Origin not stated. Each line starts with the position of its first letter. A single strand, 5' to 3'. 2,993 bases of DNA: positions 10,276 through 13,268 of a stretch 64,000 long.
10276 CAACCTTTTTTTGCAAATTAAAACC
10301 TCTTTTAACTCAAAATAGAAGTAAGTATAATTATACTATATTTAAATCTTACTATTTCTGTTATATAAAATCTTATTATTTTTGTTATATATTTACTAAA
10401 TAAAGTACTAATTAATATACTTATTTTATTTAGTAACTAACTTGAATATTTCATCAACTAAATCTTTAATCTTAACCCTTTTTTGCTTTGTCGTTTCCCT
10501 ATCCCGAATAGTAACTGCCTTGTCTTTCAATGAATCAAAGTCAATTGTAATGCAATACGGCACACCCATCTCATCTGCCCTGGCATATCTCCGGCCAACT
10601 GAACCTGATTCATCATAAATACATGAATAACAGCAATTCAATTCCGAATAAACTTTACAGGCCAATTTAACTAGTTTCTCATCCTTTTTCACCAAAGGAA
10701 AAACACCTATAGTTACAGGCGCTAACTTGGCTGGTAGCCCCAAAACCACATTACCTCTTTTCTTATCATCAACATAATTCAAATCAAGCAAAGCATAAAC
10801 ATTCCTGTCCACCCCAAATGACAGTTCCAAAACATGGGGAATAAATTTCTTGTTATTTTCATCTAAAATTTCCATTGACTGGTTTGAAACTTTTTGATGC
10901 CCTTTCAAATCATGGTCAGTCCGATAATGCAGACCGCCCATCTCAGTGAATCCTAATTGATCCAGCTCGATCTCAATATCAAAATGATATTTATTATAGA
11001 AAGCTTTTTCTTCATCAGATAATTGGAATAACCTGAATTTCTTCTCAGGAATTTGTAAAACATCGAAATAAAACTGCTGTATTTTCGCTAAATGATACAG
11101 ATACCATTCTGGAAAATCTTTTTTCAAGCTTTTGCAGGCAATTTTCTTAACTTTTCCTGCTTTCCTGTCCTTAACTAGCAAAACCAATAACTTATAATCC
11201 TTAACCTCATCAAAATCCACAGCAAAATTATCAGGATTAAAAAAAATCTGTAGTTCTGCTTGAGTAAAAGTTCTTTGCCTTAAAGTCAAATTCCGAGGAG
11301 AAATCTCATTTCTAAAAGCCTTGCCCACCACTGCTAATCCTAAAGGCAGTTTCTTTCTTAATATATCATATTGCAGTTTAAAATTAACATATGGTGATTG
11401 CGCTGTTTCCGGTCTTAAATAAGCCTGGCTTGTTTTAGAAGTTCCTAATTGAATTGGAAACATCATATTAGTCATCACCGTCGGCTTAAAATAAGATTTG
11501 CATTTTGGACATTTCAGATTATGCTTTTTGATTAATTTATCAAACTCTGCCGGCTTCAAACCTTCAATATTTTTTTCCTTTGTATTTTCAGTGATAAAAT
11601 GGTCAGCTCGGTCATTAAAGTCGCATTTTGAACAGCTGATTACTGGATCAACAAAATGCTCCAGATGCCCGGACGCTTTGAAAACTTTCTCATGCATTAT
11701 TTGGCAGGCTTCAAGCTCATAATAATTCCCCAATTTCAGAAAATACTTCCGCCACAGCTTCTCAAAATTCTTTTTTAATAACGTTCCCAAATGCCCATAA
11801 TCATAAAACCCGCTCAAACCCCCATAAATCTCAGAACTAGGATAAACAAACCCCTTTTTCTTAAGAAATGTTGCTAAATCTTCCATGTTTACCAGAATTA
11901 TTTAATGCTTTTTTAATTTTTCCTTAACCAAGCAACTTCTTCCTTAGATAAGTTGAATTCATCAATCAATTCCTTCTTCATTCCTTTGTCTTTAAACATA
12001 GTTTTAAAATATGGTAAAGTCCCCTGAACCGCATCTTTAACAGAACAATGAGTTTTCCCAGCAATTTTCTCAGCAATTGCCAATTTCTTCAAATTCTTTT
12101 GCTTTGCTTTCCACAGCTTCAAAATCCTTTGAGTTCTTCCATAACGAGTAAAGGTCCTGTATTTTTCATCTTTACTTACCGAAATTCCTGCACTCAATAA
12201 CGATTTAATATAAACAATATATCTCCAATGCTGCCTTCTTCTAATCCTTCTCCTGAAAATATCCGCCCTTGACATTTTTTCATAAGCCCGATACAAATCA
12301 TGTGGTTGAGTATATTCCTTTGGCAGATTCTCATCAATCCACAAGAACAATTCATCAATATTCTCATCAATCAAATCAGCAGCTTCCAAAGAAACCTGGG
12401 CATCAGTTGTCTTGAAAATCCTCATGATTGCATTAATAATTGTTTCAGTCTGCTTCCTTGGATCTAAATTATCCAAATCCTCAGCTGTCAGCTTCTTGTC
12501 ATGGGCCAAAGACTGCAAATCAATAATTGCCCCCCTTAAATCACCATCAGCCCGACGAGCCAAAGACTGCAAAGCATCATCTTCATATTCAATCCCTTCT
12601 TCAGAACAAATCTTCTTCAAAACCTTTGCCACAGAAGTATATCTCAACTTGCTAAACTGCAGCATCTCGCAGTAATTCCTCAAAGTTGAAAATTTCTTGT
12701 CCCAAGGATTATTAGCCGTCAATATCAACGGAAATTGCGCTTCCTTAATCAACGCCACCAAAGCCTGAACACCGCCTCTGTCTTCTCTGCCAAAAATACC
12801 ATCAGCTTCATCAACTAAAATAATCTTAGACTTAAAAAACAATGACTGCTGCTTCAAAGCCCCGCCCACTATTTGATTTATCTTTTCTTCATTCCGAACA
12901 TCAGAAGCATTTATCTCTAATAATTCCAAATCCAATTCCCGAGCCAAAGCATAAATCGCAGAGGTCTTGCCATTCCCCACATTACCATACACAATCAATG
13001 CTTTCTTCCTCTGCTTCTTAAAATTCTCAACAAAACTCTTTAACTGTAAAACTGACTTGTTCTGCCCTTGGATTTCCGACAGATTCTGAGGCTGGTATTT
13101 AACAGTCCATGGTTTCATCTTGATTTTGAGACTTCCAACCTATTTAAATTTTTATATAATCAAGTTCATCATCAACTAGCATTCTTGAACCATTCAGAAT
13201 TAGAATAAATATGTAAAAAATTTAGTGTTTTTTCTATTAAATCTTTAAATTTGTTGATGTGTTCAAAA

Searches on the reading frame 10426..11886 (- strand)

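Call 7: search_protein_families(library=pfam, proteins=[window:10426-11886:-], max_evalue=1)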
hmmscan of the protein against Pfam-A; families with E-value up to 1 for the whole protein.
window:10426-11886:- (486 aa): 3 families
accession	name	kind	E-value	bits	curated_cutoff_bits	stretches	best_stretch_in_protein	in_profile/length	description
PF03129.25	HGTP_anticodon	-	1.5e-21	76.8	21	1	394-480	3-91/94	Anticodon binding domain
PF00587.30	tRNA-synt_2b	-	2.2e-08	34.8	29.3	1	154-368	10-177/179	tRNA synthetase class II core domain (G, H, P, S and T)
PF16278.11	zf-C2HE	-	0.099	13.5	30.1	1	97-134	11-47/63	C2HE / C2H2 / C2HC zinc-binding finger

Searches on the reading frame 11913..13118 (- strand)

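Call 7: search_protein_families(library=pfam, proteins=[window:11913-13118:-], max_evalue=1)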
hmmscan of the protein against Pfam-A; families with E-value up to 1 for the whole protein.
window:11913-13118:- (401 aa): 19 families
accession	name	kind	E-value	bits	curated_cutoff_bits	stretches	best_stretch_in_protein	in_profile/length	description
PF00004.35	AAA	-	2.8e-14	54.1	21.2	1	42-141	2-114/131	ATPase family associated with various cellular activities (AAA)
PF21960.2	RCF1-5-like_lid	-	1.6e-10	41.2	27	1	165-205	1-42/43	RCF1/5-like, AAA+ ATPase lid domain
PF22608.2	DNAX_ATPase_lid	-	4.6e-07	29.9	27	1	163-197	2-36/49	DNA polymerase III clamp loader subunit, ATPase lid domain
PF13401.12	AAA_22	-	0.00013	22.7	27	1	36-73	3-43/130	AAA domain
PF03215.21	Rad17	-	0.00014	22.3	23.8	1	2-91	7-99/186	Rad17 P-loop domain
PF05496.18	RuvB_N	-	0.0002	21.6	27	1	9-95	2-89/159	Holliday junction DNA helicase RuvB P-loop domain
PF25361.1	AAA_lid_RFC1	-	0.0017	18.2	34.9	1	163-209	4-50/59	RFC1-like, AAA+ ATPase lid domain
PF05673.19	DUF815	-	0.0018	17.9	23.8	1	8-85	22-103/249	Protein of unknown function (DUF815)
PF25201.1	nSTAND6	-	0.002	18.6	27.7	1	36-75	16-53/148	Novel STAND NTPase 6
PF16193.11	AAA_assoc_2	-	0.0027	18.4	34.3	1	174-225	3-53/81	AAA C-terminal domain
PF12775.13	AAA_7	-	0.0086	16.1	25.8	1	23-90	19-88/181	P-loop containing dynein motor region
PF13191.12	AAA_16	-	0.016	16.2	32.6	1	24-65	10-51/167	AAA ATPase domain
PF13173.12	AAA_14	-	0.022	15.2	27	1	38-106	2-72/129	AAA domain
PF05621.17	TniB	-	0.023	14.6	22.4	1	22-57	19-54/189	Bacterial TniB protein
PF20720.3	nSTAND3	-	0.046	13.9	27.2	1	36-85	15-62/155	Novel STAND NTPase 3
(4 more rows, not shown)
